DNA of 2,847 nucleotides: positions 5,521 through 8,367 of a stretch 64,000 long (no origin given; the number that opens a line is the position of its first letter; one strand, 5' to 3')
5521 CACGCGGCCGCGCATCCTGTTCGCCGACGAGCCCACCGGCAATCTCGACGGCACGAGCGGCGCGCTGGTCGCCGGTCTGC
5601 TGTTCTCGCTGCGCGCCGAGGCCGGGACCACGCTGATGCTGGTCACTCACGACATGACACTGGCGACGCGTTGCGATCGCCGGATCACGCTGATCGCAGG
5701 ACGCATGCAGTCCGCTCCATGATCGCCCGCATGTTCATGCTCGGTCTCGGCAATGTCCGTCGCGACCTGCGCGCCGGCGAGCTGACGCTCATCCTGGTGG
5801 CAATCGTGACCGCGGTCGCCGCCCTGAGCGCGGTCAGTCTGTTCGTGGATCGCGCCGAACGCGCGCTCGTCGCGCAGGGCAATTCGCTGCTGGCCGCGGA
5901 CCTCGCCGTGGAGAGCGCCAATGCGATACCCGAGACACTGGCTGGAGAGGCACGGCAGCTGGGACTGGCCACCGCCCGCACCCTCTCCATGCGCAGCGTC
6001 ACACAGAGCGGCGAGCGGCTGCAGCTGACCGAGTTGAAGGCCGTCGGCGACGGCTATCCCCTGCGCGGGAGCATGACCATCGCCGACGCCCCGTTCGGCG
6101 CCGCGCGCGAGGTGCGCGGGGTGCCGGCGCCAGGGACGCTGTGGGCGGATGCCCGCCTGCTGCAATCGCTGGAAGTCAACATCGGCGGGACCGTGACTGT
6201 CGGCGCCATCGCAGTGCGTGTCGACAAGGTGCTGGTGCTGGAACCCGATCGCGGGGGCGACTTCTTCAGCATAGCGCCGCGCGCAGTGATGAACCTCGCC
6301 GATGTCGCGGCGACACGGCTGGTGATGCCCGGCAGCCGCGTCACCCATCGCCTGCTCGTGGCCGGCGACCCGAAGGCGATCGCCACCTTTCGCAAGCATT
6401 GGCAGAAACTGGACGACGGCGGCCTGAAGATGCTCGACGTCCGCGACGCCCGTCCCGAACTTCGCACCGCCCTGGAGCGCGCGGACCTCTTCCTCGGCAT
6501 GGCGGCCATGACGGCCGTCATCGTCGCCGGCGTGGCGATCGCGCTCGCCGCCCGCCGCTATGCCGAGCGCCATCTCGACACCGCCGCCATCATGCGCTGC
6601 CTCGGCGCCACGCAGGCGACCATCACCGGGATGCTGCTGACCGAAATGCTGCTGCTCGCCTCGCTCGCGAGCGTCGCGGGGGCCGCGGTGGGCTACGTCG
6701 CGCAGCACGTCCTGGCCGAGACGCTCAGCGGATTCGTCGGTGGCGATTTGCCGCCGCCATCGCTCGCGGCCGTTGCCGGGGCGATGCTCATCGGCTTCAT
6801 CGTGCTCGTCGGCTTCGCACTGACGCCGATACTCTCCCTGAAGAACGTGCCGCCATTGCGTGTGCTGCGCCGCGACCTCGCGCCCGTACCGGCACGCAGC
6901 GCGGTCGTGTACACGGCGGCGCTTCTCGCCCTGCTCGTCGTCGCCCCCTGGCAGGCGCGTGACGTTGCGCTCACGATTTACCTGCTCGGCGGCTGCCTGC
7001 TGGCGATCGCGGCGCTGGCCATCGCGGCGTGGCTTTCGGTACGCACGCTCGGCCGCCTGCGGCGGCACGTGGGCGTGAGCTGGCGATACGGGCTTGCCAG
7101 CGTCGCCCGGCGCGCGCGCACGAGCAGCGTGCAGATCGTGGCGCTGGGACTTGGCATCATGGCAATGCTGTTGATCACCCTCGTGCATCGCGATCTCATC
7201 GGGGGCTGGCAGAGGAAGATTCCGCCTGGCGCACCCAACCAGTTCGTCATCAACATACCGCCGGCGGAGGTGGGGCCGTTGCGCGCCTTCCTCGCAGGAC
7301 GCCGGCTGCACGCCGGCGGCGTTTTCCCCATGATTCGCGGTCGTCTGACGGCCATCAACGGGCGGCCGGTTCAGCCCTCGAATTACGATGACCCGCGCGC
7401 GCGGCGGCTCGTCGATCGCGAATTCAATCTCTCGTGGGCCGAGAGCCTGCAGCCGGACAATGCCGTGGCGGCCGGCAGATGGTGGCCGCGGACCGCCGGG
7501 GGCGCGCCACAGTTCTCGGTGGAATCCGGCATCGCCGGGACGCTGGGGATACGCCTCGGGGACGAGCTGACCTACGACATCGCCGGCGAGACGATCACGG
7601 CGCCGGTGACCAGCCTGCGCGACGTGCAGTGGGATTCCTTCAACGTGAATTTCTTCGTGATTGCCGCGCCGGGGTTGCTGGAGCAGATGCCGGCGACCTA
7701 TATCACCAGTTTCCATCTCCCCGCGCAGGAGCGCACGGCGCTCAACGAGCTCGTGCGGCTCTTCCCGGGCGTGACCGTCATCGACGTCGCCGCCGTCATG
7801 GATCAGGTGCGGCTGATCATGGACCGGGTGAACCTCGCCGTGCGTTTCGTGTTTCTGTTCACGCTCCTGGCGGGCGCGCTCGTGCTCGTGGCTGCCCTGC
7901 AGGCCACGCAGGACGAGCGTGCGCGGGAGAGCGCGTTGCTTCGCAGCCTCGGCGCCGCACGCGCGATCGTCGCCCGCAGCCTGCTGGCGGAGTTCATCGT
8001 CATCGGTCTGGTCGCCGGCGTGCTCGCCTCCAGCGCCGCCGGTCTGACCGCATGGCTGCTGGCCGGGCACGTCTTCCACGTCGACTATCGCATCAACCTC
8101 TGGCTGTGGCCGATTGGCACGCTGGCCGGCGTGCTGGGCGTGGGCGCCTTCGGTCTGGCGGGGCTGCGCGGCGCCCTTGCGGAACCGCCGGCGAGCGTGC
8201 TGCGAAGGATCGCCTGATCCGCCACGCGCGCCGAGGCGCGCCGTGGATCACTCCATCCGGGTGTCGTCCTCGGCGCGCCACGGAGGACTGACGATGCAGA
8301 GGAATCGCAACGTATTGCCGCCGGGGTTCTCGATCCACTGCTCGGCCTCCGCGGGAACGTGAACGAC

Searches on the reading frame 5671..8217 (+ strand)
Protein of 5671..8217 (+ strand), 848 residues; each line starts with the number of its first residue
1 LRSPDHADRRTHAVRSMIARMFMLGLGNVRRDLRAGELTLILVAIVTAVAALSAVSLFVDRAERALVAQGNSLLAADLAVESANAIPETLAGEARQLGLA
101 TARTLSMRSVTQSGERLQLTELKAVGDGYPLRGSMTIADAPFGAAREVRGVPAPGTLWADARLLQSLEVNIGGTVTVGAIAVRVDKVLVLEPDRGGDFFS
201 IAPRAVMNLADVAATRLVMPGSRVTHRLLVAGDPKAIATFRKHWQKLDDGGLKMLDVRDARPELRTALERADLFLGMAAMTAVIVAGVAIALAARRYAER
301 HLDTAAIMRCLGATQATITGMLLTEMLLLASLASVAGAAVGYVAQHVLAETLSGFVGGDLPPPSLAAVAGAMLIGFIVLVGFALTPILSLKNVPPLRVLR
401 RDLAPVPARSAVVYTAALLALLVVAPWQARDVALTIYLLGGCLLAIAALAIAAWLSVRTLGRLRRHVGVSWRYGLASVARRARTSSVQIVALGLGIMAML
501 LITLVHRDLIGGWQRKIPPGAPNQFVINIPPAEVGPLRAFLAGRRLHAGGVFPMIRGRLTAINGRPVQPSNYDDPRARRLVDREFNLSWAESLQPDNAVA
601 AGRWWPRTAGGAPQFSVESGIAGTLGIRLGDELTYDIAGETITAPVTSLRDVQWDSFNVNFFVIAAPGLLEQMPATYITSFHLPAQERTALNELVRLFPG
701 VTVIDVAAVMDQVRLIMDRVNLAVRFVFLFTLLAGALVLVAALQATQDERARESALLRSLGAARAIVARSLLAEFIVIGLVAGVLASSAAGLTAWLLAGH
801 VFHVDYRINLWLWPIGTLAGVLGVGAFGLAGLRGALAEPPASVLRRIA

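Call 84: search_protein_families(library=pfam, proteins=[window:5671-8217:+], max_evalue=0.0001)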
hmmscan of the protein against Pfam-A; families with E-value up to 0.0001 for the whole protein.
window:5671-8217:+ (848 aa): 1 family
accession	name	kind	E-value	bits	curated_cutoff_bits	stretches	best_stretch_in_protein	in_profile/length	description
PF02687.27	FtsX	-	6.5e-18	65.4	25.5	2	278-391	3-116/120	FtsX-like permease C-terminal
